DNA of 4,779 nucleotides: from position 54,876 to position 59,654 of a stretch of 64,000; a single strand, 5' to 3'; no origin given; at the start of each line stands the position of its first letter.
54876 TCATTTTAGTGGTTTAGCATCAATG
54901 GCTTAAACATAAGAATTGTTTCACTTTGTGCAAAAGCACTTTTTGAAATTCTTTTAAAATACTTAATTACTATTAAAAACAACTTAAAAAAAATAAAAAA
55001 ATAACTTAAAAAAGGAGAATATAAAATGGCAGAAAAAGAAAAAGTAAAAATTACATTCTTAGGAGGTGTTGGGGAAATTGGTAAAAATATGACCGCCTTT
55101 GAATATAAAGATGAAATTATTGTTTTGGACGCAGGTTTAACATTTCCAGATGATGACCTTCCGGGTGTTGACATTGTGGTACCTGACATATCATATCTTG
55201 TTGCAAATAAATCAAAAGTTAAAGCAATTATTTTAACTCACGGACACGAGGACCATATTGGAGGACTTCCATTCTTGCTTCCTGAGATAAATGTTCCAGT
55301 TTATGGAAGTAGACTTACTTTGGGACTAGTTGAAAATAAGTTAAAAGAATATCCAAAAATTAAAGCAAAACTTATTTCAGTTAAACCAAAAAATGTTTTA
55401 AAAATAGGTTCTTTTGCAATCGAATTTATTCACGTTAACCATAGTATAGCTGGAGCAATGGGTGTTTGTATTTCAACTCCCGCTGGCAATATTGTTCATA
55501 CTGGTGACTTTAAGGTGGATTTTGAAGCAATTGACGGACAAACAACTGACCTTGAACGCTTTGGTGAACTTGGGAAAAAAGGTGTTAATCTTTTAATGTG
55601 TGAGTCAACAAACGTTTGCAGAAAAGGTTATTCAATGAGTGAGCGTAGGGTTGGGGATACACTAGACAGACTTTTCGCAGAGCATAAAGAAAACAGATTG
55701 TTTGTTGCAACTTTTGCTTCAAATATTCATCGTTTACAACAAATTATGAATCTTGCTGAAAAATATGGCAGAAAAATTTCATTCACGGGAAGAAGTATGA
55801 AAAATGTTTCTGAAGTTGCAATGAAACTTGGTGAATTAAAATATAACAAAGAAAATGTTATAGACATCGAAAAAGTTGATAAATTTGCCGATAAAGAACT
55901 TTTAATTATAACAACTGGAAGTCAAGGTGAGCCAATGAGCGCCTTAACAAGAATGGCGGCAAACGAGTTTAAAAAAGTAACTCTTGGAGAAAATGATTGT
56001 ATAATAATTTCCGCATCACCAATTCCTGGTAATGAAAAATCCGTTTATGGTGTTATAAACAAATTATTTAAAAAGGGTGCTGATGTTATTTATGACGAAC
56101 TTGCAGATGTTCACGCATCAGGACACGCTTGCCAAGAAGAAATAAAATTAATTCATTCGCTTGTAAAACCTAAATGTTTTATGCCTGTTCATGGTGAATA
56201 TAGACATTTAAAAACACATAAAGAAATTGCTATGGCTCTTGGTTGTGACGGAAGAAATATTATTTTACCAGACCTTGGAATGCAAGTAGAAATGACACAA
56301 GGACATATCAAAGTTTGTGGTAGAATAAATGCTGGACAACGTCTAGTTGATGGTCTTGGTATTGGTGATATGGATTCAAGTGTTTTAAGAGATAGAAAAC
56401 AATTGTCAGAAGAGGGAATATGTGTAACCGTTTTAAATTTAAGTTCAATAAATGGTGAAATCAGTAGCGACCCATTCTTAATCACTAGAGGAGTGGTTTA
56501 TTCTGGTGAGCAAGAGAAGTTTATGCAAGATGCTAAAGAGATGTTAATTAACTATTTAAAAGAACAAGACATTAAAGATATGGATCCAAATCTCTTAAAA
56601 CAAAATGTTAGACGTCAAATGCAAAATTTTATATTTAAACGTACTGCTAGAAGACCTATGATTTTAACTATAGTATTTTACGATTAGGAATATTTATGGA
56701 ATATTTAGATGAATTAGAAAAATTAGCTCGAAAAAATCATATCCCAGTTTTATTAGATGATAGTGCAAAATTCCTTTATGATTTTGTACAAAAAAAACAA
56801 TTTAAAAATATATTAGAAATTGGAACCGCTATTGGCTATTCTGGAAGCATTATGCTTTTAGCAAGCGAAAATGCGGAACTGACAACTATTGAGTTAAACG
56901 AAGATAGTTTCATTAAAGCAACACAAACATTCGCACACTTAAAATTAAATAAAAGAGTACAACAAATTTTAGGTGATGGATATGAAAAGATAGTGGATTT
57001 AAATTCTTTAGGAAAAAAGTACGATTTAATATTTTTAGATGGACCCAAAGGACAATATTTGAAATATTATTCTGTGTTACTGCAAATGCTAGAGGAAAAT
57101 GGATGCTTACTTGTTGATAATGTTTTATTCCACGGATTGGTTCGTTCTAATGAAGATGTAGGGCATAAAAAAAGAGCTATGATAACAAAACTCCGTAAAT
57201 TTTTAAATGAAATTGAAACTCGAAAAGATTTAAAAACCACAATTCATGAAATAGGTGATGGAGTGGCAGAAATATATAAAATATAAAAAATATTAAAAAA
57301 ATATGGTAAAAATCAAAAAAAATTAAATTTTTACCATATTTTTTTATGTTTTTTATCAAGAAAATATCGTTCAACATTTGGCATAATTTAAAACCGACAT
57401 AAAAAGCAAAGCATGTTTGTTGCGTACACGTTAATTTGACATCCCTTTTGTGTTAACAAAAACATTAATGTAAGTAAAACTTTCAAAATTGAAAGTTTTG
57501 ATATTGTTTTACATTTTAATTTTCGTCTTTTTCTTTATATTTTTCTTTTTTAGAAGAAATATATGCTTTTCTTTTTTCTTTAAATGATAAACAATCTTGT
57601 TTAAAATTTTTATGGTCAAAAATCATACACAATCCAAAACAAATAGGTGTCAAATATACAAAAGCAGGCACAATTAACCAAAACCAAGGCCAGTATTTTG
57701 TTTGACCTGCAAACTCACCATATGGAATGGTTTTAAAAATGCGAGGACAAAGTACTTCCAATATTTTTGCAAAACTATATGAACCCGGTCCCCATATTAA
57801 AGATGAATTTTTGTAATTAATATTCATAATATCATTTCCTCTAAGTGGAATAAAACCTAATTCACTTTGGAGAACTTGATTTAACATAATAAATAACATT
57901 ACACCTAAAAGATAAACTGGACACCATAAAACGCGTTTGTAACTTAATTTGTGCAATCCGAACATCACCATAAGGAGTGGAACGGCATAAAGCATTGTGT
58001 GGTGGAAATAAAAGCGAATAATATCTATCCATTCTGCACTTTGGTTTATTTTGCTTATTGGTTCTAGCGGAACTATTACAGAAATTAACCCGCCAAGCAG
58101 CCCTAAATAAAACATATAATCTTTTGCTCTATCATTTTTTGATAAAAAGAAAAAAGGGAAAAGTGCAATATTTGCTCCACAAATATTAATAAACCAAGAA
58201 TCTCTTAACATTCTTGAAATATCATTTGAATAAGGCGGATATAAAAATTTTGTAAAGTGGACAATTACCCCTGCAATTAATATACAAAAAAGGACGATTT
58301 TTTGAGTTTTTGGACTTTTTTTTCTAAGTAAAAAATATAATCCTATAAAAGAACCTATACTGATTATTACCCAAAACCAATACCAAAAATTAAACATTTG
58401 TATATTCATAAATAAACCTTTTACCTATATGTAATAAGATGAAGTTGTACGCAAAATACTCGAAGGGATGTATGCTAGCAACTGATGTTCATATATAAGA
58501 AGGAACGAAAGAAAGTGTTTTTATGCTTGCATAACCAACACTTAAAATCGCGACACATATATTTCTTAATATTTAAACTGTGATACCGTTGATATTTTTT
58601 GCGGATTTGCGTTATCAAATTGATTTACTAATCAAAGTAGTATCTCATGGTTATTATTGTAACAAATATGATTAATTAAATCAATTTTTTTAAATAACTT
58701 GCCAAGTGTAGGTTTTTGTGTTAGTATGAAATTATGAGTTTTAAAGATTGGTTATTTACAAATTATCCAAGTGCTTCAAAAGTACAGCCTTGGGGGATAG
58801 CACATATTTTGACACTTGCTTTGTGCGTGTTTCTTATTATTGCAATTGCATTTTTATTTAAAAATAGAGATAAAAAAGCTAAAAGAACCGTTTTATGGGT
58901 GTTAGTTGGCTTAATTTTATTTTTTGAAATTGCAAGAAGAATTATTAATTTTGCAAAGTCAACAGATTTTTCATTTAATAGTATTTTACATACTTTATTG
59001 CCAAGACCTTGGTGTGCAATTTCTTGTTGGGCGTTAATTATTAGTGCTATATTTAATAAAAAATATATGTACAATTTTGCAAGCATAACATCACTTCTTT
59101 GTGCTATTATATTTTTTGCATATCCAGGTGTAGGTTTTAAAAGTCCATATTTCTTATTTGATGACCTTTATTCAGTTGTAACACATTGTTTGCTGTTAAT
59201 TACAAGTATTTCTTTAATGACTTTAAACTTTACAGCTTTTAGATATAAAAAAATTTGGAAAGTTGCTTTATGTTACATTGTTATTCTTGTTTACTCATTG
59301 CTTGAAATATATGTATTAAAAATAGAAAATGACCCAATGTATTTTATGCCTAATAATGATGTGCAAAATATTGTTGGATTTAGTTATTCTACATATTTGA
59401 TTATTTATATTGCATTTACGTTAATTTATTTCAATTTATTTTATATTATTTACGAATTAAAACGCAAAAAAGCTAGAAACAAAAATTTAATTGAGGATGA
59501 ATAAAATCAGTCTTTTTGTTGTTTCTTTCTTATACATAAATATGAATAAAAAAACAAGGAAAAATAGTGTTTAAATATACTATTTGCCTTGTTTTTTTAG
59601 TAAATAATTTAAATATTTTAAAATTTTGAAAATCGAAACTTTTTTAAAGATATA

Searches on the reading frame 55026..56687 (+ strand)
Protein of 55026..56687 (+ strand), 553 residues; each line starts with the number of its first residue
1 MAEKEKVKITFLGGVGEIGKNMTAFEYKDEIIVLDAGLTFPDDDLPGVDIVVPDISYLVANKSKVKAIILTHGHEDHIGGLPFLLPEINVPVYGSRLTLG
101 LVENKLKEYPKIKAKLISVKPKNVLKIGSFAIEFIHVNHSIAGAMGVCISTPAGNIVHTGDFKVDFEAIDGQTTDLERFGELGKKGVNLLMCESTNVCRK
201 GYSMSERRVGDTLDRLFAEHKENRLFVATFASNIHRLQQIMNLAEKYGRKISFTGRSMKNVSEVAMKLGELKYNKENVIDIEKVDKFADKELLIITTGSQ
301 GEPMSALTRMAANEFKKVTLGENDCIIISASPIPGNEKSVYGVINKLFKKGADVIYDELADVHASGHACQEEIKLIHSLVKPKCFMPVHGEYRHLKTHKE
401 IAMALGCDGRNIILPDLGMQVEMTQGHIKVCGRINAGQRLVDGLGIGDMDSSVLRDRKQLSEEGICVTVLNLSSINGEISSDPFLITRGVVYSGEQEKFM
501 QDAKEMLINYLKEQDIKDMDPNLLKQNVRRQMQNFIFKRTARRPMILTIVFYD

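Call 25: search_protein_families(library=pfam, proteins=[window:55026-56687:+])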
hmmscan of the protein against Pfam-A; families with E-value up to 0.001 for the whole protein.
window:55026-56687:+ (553 aa): 5 families
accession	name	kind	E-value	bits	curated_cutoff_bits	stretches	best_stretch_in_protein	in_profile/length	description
PF22505.1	RNase_J_b_CASP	-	4e-49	166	27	1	223-347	2-126/126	Ribonuclease J, beta-CASP domain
PF17770.6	RNase_J_C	-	1.1e-22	81.4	23.8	1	453-550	1-99/102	Ribonuclease J C-terminal domain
PF00753.33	Lactamase_B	-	6.8e-15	56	22.7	1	19-162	5-150/196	Metallo-beta-lactamase superfamily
PF12706.13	Lactamase_B_2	-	3.2e-11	43.7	27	1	61-164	27-145/200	Beta-lactamase superfamily domain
PF07521.17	RMMBL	-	8.4e-10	38.9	21.6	1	359-402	8-52/63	Zn-dependent metallo-hydrolase RNA specificity domain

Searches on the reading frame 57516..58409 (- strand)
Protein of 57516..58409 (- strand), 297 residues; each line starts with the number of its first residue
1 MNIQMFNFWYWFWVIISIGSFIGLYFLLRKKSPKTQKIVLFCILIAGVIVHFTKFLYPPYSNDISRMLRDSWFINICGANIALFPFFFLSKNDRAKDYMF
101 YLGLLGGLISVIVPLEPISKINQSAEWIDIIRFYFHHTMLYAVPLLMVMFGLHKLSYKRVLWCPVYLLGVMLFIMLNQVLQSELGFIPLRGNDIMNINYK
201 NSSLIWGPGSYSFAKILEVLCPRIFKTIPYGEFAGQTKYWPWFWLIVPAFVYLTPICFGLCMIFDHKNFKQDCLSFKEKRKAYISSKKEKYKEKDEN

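Call 25: search_protein_families(library=pfam, proteins=[window:57516-58409:-])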
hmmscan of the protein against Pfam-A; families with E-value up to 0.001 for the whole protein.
window:57516-58409:- (297 aa): 1 family
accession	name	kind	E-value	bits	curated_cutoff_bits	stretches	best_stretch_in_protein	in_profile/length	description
PF14808.11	TMEM164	-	1e-13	51.8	25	1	6-210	2-198/217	TMEM164 family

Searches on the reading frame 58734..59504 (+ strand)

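Call 25: search_protein_families(library=pfam, proteins=[window:58734-59504:+])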
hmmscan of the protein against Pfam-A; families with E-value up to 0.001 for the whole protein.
window:58734-59504:+ (256 aa): 1 family
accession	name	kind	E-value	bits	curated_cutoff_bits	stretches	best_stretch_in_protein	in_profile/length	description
PF14808.11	TMEM164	-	7.2e-11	42.4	25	1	21-237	3-217/217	TMEM164 family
